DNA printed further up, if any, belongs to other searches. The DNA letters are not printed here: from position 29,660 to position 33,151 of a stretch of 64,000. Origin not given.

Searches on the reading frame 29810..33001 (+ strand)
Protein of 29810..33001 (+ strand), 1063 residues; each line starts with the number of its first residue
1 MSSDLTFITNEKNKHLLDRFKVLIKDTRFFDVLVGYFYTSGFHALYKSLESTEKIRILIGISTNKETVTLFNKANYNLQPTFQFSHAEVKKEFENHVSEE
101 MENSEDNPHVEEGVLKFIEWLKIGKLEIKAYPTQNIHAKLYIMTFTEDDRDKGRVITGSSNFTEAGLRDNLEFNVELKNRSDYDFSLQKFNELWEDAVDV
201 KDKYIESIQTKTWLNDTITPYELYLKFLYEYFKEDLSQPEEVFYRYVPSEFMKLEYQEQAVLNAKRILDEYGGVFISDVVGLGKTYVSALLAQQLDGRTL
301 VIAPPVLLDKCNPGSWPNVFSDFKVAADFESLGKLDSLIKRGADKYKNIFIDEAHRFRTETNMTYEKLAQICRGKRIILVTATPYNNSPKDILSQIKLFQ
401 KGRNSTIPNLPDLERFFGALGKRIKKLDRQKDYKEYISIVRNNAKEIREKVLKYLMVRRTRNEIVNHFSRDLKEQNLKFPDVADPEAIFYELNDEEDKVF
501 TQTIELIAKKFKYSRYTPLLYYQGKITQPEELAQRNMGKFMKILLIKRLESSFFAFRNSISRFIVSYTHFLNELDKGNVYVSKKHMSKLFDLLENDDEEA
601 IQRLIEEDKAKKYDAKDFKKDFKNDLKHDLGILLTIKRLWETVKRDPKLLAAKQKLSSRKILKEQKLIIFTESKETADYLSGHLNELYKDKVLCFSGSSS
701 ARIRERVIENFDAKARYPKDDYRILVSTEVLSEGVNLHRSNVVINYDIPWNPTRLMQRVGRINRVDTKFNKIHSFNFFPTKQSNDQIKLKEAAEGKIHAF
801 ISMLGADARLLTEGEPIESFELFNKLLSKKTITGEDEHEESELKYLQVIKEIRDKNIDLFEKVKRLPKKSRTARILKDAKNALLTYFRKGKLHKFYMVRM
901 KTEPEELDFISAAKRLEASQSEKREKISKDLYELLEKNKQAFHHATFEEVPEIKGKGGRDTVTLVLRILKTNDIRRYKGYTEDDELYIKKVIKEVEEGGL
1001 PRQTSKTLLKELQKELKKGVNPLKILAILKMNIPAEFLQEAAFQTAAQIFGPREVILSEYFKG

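Call 6: search_protein_families(library=pfam, proteins=[window:29810-33001:+], max_evalue=0.01)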
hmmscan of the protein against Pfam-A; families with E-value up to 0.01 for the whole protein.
window:29810-33001:+ (1063 aa): 8 families
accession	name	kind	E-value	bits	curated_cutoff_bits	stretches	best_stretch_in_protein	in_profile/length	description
PF00271.37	Helicase_C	-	1.8e-22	80.1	23.5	1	661-765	12-109/110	Helicase conserved C-terminal domain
PF13091.12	PLDc_2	-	6.1e-10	39.5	27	1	30-194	12-132/132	PLD-like domain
PF04851.21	ResIII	-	2.2e-09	37.9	22.5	1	339-385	119-163/164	Type III restriction enzyme, res subunit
PF00176.29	SNF2-rel_dom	-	3.1e-07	30.2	24.9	1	328-469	110-226/290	SNF2-related domain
PF09565.16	RE_NgoFVII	-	3.7e-06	26.8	23.8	1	119-198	75-153/162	NgoFVII restriction endonuclease N-terminal PLD domain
PF13401.12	AAA_22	-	2.9e-05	24.8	27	0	280-371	14-107/130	AAA domain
PF22590.2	Cas3-like_C_2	-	0.00011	22.9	27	1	674-765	16-104/106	CRISPR-associated nuclease/helicase Cas3, C-terminal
PF13307.12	Helicase_C_2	-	0.00013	22.5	25.3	0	663-774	8-117/170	Helicase C-terminal domain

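Call 7: search_protein_families(library=padloc, proteins=[window:29810-33001:+], max_evalue=0.01)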
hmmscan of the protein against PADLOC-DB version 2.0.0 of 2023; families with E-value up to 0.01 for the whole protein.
window:29810-33001:+ (1063 aa): 34 families (the best 25 are shown)
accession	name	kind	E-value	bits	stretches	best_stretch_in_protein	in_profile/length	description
PDLC01075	C3a139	-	1.7e-42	143.9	1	10-798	6-760/948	HKD+Snf2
PDLC02621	DrmD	-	9.1e-33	111.5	1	447-788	327-652/1040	DrmD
PDLC02500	BrxHI|BrxHII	-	2.1e-25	87.5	1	540-855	371-655/933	BrxHI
PDLC02623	DrmD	-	2.8e-25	86.3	1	663-838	528-689/1040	DrmD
PDLC02619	DrmD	-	1.3e-23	81.1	2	569-886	321-651/872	DrmD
PDLC00659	HmaA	-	1.9e-23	80.3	1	648-768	497-613/1176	SNF2 helicase / DEAD-box helicase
PDLC02193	PLD_Helicase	-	2.3e-22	77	2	346-785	364-817/905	-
PDLC02504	BrxHI|BrxHII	-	9.4e-18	61.5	1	528-811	360-624/971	BrxHII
PDLC02620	DrmD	-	3.6e-17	59.6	1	536-780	361-591/1060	DrmD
PDLC02843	DpdE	-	3.8e-17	59.5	2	654-765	558-663/1091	DpdE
PDLC02572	DrmA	-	6.4e-17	58.8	1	535-782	390-638/1043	DrmA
PDLC02840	DpdE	-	2e-16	57.5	1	643-778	539-666/1091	DpdE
PDLC02633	DrmD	-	9.3e-16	55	1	536-780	396-643/839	DrmD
PDLC02632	DrmD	-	1.6e-15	54.6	1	535-784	393-643/662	DrmD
PDLC02625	DrmD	-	3.2e-14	50.4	1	652-773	257-378/792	DrmD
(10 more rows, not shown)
